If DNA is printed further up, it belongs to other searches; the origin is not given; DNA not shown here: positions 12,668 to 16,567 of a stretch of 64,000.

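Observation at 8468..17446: About 3000-aa single ORF: charge-poor, Cys-studded, sequon-dense giant surface protein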

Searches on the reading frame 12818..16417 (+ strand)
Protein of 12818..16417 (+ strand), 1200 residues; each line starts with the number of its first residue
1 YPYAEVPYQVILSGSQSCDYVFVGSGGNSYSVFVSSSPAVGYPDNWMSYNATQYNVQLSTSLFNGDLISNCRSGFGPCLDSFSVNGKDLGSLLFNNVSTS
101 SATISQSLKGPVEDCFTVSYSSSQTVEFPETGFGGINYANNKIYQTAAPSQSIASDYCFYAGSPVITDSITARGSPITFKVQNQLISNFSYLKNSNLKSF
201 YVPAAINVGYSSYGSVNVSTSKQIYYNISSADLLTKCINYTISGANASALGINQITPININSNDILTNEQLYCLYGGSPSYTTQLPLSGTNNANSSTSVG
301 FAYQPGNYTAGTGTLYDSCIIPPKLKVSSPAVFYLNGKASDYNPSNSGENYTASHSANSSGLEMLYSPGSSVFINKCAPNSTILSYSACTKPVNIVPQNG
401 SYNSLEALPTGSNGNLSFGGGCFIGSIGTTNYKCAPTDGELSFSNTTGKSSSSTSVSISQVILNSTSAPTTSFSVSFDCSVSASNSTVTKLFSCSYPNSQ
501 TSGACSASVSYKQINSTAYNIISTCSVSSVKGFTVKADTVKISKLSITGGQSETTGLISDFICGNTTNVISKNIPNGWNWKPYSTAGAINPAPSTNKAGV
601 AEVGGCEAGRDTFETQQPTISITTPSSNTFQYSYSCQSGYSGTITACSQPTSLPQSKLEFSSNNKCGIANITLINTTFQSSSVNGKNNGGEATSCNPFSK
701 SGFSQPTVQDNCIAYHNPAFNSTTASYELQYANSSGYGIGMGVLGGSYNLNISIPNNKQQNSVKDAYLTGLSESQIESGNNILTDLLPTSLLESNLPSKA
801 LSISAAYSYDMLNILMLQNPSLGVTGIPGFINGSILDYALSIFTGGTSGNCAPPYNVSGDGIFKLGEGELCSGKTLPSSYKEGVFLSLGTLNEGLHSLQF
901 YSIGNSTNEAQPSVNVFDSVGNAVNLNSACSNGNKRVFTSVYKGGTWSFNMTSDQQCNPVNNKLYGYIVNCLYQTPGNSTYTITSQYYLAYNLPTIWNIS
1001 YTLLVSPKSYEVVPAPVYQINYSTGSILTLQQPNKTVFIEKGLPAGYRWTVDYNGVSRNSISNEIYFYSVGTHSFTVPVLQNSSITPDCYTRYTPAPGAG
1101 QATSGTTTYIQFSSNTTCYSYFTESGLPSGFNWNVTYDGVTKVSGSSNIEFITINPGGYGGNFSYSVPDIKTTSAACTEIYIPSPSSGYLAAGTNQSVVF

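Call 56: predict_structure(alignment_id=A3)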
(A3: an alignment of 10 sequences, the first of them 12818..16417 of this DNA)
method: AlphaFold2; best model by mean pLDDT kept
length: 1200 residues; sequences in the alignment: 10
mean_pLDDT: 39.6   pTM: 0.27
mean pLDDT of the five models: 39.6, 38.1, 37.5, 33.5, 33.2
residues with pLDDT >= 90: 8; 70-90: 119; 50-70: 137; < 50: 936
segments of 3 or more residues with pLDDT < 50: 1-55, 67-80, 82-112, 118-441, 465-469, 515-517, 551-578, 580-1034, 1172-1177
pLDDT, mean of each block of 10 residues (from residue 1): 26 36 32 26 40 49 48 42 43 36 43 45 31 26 28 42 35 32 30 27 27 30 32 30 30 31 32 26 24 25 25 26 33 34 36 25 25 25 23 23 27 29 34 39 54 61 48 58 55 56 58 52 65 56 57 38 37 45 31 28 30 26 33 31 29 28 33 31 31 28 29 28 24 24 22 24 29 30 31 29 32 34 27 31 30 30 32 33 28 28 32 32 30 36 35 34 29 26 22 22 24 23 25 66 76 76 74 85 68 85 81 84 79 84 84 66 77 51 80 81
secondary structure, 60 per line:
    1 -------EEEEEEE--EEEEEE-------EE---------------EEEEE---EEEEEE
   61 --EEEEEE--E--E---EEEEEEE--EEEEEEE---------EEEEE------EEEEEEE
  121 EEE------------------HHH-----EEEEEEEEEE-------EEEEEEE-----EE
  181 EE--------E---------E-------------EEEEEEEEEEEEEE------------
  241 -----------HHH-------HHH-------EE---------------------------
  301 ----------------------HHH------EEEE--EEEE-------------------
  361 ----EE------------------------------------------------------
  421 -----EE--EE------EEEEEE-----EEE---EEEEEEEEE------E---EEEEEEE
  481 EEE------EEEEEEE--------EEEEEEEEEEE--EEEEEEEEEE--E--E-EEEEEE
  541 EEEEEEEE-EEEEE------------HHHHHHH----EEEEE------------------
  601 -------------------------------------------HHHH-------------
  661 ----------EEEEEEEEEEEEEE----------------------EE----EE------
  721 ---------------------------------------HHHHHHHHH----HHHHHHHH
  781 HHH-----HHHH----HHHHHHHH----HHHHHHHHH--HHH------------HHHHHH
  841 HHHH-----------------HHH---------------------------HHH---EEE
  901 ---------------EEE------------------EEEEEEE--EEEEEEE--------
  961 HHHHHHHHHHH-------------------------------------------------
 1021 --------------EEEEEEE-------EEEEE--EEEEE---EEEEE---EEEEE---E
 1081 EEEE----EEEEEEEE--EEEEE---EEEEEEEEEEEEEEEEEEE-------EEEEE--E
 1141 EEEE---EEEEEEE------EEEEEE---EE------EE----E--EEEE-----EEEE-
elements in order (helices of 4 or more, strands of 3 or more residues): E8-14 E17-22 E47-51 E55-60 E63-68 E78-84 E87-93 E103-107 E114-123 E150-159 E167-173 E179-182 E215-228 E332-335 E338-341 E438-443 E449-451 E455-463 E474-483 E490-496 E505-515 E518-527 E535-548 E550-554 H567-573 E578-582 H644-647 E671-684 H760-768 H773-783 H789-792 H797-804 H809-817 H835-844 E898-900 E916-918 E937-943 E946-952 H961-971 E1035-1041 E1049-1053 E1056-1060 E1064-1068 E1072-1076 E1080-1084 E1089-1096 E1099-1103 E1107-1125 E1133-1137 E1140-1144 E1148-1154 E1161-1166 E1187-1190 E1196-1199

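Call 62: fold_search(model_id=the predicted structure, library=pdb)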
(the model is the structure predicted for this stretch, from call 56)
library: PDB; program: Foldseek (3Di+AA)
matches with E <= 10: 462; with E <= 0.001: 0
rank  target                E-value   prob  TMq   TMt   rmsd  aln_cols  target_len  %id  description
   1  7vcr_B                1.5e-03  0.99  0.07  0.14  10.7       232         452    8  Crystal Structure of PitA fragment from pilus islet-2 of Streptococcus oralis (released 2022-06-01)
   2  7vcr_A                1.7e-03  0.96  0.07  0.14  10.9       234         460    8  Crystal Structure of PitA fragment from pilus islet-2 of Streptococcus oralis (released 2022-06-01)
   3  7vcn_B                2.6e-03  0.92  0.07  0.14  11.2       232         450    7  Crystal Structure of PitA fragment from pilus islet-2 of Streptococcus oralis with Tb-Xo4 (released 2022-07-13)
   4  5xya                  3.7e-03  0.99  0.08  0.08   8.3       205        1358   10  Crystal structure of a serine protease from Streptococcus species (released 2018-08-08)
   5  7pmw_A                5.7e-03  0.85  0.05  0.08  17.5       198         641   11  HsPepT1 bound to Ala-Phe in the outward facing occluded conformation (released 2021-10-20)
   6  6vjb                  8.5e-03  0.97  0.08  0.08   8.4       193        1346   10  Crystal structure of a catalytically inactive CXC Chemokine-degrading protease SpyCEP from Streptococcus pyogenes (released 2020-04-15)
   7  5xyr                  1.1e-02  0.98  0.09  0.08   7.9       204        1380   11  Crystal structure of a serine protease from Streptococcus species (released 2018-08-08)
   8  7pmx_A                2.4e-02  0.63  0.05  0.08  19.0       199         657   10  HsPepT1 bound to Ala-Phe in the outward facing open conformation (released 2021-10-20)
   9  7w6b                  2.8e-02  0.80  0.07  0.10  10.3       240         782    8  Crystal Structure of PitA from pilus islet-2 of Streptococcus oralis (released 2022-06-01)
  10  5a9d_A                2.9e-02  0.75  0.05  0.23  16.7       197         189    9  Crystal structure of the extracellular domain of PepT1 (released 2015-09-09)
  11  4ba0                  3.4e-02  0.47  0.04  0.06  17.9       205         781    8  Crystal Structure of Agd31B, alpha-transglucosylase, complexed with 5F-alpha-GlcF (released 2012-11-14)
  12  4b9y                  7.0e-02  0.30  0.04  0.06  18.7       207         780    9  Crystal Structure of Apo Agd31B, alpha-transglucosylase in Glycoside Hydrolase Family 31 (released 2012-11-14)
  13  5npc                  9.0e-02  0.30  0.04  0.06  18.2       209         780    8  Crystal Structure of D412N nucleophile mutant cjAgd31B (alpha-transglucosylase from Glycoside Hydrolase Family 31) in co (released 2017-08-09)
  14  8t7z_F                9.9e-02  0.35  0.05  0.07  19.0       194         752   15  Crystal structure of alpha-glucosidase (yicI) from Klebsiella aerogenes (released 2023-07-05)
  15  1we5_B                1.0e-01  0.33  0.05  0.07  17.9       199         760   11  Crystal Structure of Alpha-Xylosidase from Escherichia coli (released 2005-02-15)
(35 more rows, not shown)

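Call 71: search_protein_representatives(alignment_id=A4)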
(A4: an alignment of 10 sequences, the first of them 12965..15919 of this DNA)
Query: 10 sequences, 1010 profile positions. Proteins with E-value up to 0.001 (for the whole library): 19; up to 1e-10: 18; up to 1e-30: 18. The best 19 are listed.
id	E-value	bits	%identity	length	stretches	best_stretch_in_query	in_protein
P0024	0.0e+00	1491.9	-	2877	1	1-1009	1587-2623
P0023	0.0e+00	1477.8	-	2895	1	1-1007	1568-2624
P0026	0.0e+00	1461.5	-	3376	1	1-1009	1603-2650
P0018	0.0e+00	1423.2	-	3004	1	2-1009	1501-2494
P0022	0.0e+00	1413.6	-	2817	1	1-1009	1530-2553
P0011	0.0e+00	1412.0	-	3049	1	1-1010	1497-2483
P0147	0.0e+00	1234.0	-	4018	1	1-1008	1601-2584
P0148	0.0e+00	1222.9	-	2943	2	1-713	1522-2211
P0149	0.0e+00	1208.3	-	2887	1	1-1009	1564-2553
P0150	0.0e+00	1144.4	-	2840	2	2-1009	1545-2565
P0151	3.3e-263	892.7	-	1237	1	340-1008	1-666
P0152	4.3e-253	859.2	-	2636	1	7-1009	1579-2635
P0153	9.6e-237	805.1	-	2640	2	494-1006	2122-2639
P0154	1.7e-187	642.1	-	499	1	521-1002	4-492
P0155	1.2e-110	387.7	-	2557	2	465-994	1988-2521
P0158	1.2e-05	40.1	-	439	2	808-993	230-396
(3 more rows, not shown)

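Call 72: list_cluster_members(proteins=[P0155, P0158, P0147, P0152, P0153, P0149, P0023, P0025, P0018, P0001])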
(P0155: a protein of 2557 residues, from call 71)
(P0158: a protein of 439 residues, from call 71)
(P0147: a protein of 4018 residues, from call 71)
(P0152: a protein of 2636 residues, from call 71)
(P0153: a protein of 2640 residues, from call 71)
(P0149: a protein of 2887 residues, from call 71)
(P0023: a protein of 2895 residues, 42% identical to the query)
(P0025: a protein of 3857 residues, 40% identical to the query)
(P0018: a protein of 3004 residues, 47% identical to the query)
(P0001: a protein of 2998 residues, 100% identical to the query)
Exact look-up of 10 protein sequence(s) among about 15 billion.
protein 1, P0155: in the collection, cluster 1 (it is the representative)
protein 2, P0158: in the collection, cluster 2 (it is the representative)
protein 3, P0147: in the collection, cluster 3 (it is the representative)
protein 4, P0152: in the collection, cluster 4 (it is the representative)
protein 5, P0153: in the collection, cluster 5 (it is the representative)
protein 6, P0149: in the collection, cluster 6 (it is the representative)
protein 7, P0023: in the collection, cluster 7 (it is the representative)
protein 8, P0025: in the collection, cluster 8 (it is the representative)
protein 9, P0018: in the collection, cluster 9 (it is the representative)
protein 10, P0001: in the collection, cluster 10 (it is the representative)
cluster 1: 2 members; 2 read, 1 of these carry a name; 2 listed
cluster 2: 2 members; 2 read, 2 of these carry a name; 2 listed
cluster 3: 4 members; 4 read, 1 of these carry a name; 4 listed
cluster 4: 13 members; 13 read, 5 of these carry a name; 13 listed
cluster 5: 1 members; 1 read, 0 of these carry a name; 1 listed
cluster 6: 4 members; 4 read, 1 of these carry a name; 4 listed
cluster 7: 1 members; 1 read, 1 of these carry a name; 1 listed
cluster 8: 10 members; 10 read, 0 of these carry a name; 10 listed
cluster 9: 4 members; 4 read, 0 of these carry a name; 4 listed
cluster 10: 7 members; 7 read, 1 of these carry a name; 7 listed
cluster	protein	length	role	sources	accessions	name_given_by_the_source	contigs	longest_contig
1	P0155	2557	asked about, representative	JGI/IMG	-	hypothetical protein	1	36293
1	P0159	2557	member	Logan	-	-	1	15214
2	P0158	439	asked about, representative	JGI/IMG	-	hypothetical protein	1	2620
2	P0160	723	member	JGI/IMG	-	hypothetical protein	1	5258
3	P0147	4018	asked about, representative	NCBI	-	-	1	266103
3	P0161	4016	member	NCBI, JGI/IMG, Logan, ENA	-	sugar lactone lactonase YvrE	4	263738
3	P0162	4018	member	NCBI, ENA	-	-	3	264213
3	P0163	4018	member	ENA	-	-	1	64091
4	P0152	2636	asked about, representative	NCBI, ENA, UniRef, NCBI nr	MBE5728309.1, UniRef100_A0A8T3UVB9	hypothetical protein IHE51_00410 [Candidatus Parvarchaeota archaeon] | Uncharacterized protein n=1 Tax=Candidatus Acidifodinimicrobium mancum TaxID=2898728 ... | hypothetical protein [Candidatus Acidifodinimicrobium mancum]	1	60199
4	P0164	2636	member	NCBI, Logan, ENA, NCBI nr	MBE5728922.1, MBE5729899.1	hypothetical protein IHI26_01000 [Candidatus Parvarchaeota archaeon] | hypothetical protein [Candidatus Acidifodinimicrobium mancum]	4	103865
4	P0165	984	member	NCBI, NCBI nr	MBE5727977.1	hypothetical protein IHE50_00995, partial [Candidatus Parvarchaeota archaeon] | hypothetical protein [Candidatus Acidifodinimicrobium mancum]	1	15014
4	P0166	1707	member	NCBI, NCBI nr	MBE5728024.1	hypothetical protein IHE50_01235, partial [Candidatus Parvarchaeota archaeon] | hypothetical protein [Candidatus Acidifodinimicrobium mancum]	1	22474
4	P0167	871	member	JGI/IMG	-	hypothetical protein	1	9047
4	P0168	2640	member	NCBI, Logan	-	-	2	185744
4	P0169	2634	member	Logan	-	-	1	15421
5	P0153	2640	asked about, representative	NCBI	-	-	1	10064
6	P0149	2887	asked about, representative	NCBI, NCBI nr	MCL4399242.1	hypothetical protein M1293_01900 [Candidatus Parvarchaeota archaeon] | hypothetical protein [Candidatus Parvarchaeota archaeon]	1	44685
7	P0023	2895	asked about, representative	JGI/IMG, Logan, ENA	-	hypothetical protein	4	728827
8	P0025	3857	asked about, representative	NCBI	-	-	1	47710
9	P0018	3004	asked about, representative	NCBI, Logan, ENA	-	-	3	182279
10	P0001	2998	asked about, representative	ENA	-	-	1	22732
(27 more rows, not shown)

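Call 76: find_related_loci(query=A4, collection=genome_contigs, flank=10000)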
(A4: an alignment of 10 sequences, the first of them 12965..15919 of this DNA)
Query A4 (985 aa) in genome_contigs; peptide patterns used: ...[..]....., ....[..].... (x = any residue, [..] = any of these).
43 stretches matched a pattern; 27 encode a relative of the query (tblastn E <= 1e-3); 25 distinct loci.
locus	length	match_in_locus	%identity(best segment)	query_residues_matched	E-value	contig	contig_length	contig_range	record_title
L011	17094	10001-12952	74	1-985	0e+0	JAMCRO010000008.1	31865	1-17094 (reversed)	MAG: Candidatus Parvarchaeota archaeon isolate FK_Sedi_A_Bin.253 NODE_2815_length_31865_cov_5.77087, whole genome shotgu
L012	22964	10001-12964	71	1-984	0e+0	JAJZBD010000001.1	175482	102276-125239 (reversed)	MAG: Nanoarchaeota archaeon isolate HSP2.bin18 NODE_25_length_175482_cov_4.630960, whole genome shotgun sequence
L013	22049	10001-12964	71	1-985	0e+0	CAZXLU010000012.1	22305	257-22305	MAG TPA_asm: Candidatus Woesearchaeota archaeon isolate binchicken_co250_400 genome assembly, contig: NODE_2270_length_2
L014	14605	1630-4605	72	1-985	0e+0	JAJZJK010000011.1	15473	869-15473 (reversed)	MAG: Nanoarchaeota archaeon isolate LSA5.bin34 NODE_5668_length_15473_cov_5.284765, whole genome shotgun sequence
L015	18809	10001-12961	71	1-985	0e+0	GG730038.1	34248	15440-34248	MAG: Candidatus Parvarchaeum acidiphilum ARMAN-4 genomic scaffold Scf_ARM4contig_1482, whole genome shotgun sequence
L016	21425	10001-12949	70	1-985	0e+0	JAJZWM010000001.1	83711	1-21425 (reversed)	MAG: Nanoarchaeota archaeon isolate TL1-2.bin12 NODE_171_length_83711_cov_88.6352, whole genome shotgun sequence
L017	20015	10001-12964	70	1-985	0e+0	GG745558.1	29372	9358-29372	MAG: Candidatus Parvarchaeum acidophilus ARMAN-5 genomic scaffold Scf_ARM5contig_1683, whole genome shotgun sequence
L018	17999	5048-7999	67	1-985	0e+0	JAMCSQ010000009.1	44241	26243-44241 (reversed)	MAG: Candidatus Parvarchaeota archaeon isolate FK_Sedi_A_Bin.204 NODE_1557_length_44241_cov_18.7227, whole genome shotgu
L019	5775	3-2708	69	82-985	0e+0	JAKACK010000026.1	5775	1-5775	MAG: Candidatus Micrarchaeota archaeon isolate WH3.bin4 NODE_5354_length_5775_cov_150.886508, whole genome shotgun seque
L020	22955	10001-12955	74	1-985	0e+0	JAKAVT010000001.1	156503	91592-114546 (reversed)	MAG: Nanoarchaeota archaeon isolate YP4.bin125 NODE_105_length_156503_cov_4.263909, whole genome shotgun sequence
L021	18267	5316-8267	69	1-985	0e+0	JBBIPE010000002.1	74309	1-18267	MAG: archaeon isolate QH1S170213_bin_296 NODE_14_length_74309_cov_11.5027, whole genome shotgun sequence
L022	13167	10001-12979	49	3-984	0e+0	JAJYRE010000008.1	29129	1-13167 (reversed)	MAG: Nanoarchaeota archaeon isolate DS4.bin97 NODE_1559_length_29129_cov_2.401559, whole genome shotgun sequence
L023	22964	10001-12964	46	3-984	0e+0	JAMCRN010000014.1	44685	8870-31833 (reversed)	MAG: Candidatus Parvarchaeota archaeon isolate FK_Sedi_A_Bin.254 NODE_1526_length_44685_cov_6.28875, whole genome shotgu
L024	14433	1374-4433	43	2-983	0e+0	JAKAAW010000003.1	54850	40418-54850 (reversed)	MAG: Nanoarchaeota archaeon isolate WH2.bin119 NODE_812_length_54850_cov_6.185078, whole genome shotgun sequence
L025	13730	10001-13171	42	2-983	0e+0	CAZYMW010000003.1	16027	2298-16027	MAG TPA_asm: Candidatus Woesearchaeota archaeon isolate SRP271791_co2_61 genome assembly, contig: NODE_907_length_16027_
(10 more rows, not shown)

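Call 81: search_protein_families(library=pfam, proteins=[P0158, P0160, P0155], max_evalue=0.1)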
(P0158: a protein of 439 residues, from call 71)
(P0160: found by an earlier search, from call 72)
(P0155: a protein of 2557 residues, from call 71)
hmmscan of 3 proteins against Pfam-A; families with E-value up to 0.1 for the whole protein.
P0158 (439 aa): 0 families

P0160 (723 aa): 0 families

P0155 (2557 aa): 0 families
